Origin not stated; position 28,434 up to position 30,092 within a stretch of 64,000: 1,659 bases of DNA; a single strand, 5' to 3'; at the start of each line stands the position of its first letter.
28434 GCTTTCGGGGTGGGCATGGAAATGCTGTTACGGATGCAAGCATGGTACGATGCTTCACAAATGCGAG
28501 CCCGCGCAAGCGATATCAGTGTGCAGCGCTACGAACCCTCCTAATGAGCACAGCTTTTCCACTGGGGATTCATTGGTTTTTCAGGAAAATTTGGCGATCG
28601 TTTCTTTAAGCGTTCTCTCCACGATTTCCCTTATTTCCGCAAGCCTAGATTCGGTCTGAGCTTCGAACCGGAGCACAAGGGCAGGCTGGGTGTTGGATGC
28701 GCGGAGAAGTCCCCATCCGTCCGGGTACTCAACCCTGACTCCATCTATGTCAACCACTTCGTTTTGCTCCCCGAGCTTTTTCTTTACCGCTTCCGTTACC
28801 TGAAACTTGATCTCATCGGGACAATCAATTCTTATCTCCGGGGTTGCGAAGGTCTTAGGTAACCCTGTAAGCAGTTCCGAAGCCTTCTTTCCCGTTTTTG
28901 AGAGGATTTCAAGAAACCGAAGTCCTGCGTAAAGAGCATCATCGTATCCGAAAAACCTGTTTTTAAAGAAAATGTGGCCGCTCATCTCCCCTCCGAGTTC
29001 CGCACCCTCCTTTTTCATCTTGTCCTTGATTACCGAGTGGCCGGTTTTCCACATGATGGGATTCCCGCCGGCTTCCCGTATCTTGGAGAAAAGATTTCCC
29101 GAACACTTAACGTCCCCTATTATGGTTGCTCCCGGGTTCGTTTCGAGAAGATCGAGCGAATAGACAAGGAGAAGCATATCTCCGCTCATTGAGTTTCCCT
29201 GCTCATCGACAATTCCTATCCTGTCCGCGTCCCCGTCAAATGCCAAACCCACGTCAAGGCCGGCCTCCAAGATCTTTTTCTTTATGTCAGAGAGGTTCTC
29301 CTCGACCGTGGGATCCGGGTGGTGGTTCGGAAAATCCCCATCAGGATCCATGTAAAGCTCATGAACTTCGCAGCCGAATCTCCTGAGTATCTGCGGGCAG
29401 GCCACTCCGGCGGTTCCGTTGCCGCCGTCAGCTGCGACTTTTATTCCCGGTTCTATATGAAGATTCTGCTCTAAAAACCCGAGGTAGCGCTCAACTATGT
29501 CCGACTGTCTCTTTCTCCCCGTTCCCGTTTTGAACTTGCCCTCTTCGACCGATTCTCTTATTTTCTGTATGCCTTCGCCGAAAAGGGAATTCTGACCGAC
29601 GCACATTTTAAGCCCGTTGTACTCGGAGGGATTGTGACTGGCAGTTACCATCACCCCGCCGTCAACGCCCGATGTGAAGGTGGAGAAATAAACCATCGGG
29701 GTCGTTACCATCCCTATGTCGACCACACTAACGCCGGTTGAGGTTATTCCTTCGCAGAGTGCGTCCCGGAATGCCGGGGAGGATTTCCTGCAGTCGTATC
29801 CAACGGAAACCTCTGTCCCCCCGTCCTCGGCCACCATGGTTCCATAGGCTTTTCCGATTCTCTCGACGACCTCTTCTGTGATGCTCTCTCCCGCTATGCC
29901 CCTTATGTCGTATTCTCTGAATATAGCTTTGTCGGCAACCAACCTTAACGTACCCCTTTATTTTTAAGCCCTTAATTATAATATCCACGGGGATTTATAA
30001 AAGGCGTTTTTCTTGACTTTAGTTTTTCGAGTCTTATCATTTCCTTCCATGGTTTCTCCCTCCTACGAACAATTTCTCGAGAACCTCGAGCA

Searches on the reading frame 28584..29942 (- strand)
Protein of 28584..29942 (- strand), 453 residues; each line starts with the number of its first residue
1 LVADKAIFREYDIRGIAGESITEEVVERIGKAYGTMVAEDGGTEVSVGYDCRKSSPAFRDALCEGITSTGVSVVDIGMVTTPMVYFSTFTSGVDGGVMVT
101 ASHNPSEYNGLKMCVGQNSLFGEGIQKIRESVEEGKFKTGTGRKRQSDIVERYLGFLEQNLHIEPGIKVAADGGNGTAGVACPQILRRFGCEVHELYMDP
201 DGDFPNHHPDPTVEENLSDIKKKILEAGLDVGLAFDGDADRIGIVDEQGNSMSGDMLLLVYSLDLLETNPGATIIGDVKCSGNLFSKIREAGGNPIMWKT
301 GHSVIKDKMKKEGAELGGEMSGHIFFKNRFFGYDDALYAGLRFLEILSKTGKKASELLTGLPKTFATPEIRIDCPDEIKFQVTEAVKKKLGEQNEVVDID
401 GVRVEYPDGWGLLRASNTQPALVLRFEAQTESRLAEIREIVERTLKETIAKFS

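Call 7: search_protein_families(library=pfam, max_evalue=1, proteins=[window:28584-29942:-])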
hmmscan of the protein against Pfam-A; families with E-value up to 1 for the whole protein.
window:28584-29942:- (453 aa): 5 families
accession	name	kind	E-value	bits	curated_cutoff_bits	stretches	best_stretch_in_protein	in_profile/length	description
PF02878.22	PGM_PMM_I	-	2.5e-38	131.3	22.5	1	7-137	3-136/138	Phosphoglucomutase/phosphomannomutase, alpha/beta/alpha domain I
PF02880.22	PGM_PMM_III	-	4.6e-27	94.9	20.7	1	254-364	2-114/115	Phosphoglucomutase/phosphomannomutase, alpha/beta/alpha domain III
PF02879.22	PGM_PMM_II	-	9.2e-25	87.6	29.3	1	157-249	7-103/103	Phosphoglucomutase/phosphomannomutase, alpha/beta/alpha domain II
PF00408.26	PGM_PMM_IV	-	2.9e-14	53.3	23.1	1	369-441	1-65/68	Phosphoglucomutase/phosphomannomutase, C-terminal domain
PF09981.14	DUF2218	-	0.057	14.3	29.1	1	398-447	29-76/88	Uncharacterized protein conserved in bacteria (DUF2218)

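Call 19: find_related_loci(query=window:28584-29942:-, collection=genome_contigs, flank=4000)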
Query window:28584-29942:- (453 aa) in genome_contigs; peptide patterns used: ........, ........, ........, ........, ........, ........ (x = any residue, [..] = any of these).
486 stretches matched a pattern; 418 encode a relative of the query (tblastn E <= 1e-3); the best 80 are kept; 80 distinct loci.
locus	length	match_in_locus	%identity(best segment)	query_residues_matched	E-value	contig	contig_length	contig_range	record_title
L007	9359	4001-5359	96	1-453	0e+0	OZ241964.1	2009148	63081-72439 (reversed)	MAG: Thermodesulfobacteriota bacterium isolate f5ee5f3d-b5e6-4f91-bea9-ad3977f1f42d genome assembly, chromosome: 1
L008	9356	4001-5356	94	1-452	0e+0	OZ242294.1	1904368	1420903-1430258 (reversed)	MAG: Thermodesulfobacteriota bacterium isolate dbd6f23f-7201-4405-b442-69d0362d048f genome assembly, chromosome: 1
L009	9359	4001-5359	94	1-453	0e+0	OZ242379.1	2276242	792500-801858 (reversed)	MAG: Thermodesulfobacteriota bacterium isolate 9d136334-0537-4e9a-b9f8-abb272cb9b29 genome assembly, chromosome: 1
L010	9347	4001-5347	95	1-449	0e+0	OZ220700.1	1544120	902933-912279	MAG: Thermodesulfobacteriota bacterium isolate c78cfef9-89c4-44c9-956d-f6b471e4c892 genome assembly, chromosome: 1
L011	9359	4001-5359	94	1-453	0e+0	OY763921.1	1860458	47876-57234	MAG: Thermodesulfobacteriota bacterium isolate 558d1e46-7206-424d-903a-c7a0170f7b97 genome assembly, chromosome: 1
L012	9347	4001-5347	95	1-449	0e+0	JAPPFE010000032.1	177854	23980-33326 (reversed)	MAG: Candidatus Dadabacteria bacterium isolate RHO1_bin_23 NODE_138_length_177854_cov_43.713649, whole genome shotgun se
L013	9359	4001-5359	94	1-453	0e+0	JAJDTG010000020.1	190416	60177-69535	MAG: Candidatus Dadabacteria bacterium isolate jk18x11bins.6 k141_1486218, whole genome shotgun sequence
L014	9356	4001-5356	93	1-452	0e+0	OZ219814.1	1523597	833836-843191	MAG: Thermodesulfobacteriota bacterium isolate 4e20cc59-495a-4000-abf0-89ce236daca8 genome assembly, chromosome: 4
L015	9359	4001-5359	93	1-453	0e+0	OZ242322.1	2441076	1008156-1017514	MAG: Thermodesulfobacteriota bacterium isolate 3e42ac3d-59cd-46c6-8b9e-c6275ce6f8c4 genome assembly, chromosome: 1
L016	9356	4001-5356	93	1-452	0e+0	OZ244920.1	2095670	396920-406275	MAG: Thermodesulfobacteriota bacterium isolate b9bca27b-65d2-4e2f-9395-4ed0975bd336 genome assembly, chromosome: 1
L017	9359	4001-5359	92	1-453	0e+0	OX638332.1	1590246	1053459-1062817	MAG: Candidatus Dadabacteria bacterium isolate 28c7ac20-cd97-4a81-9be0-f5b43b5a8d2b genome assembly, chromosome: 1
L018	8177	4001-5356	92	1-452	0e+0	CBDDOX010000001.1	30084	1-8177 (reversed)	MAG: Thermodesulfobacteriota bacterium isolate d696c60b-6efb-4378-b5c3-90a1f47793ec genome assembly, contig: contig_1, w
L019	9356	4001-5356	92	1-452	0e+0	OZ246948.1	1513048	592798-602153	MAG: Thermodesulfobacteriota bacterium isolate d696c60b-6efb-4378-b5c3-90a1f47793ec genome assembly, chromosome: 1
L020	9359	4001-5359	92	1-453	0e+0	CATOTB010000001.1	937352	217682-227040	MAG: Candidatus Dadabacteria bacterium isolate 53d7d3e8-6880-4aca-9e2b-20875a3a41b8 genome assembly, contig: contig_1, w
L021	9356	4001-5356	92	1-452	0e+0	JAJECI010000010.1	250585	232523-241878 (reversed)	MAG: Candidatus Dadabacteria bacterium isolate jk18xAbins.11 k141_691944, whole genome shotgun sequence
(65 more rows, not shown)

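Call 54: find_encoding_contigs(protein=window:28584-29942:-, flank=3000, max_places=10)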
Protein seq(453 aa) (453 aa): no gene with exactly this product is on record in the collection.
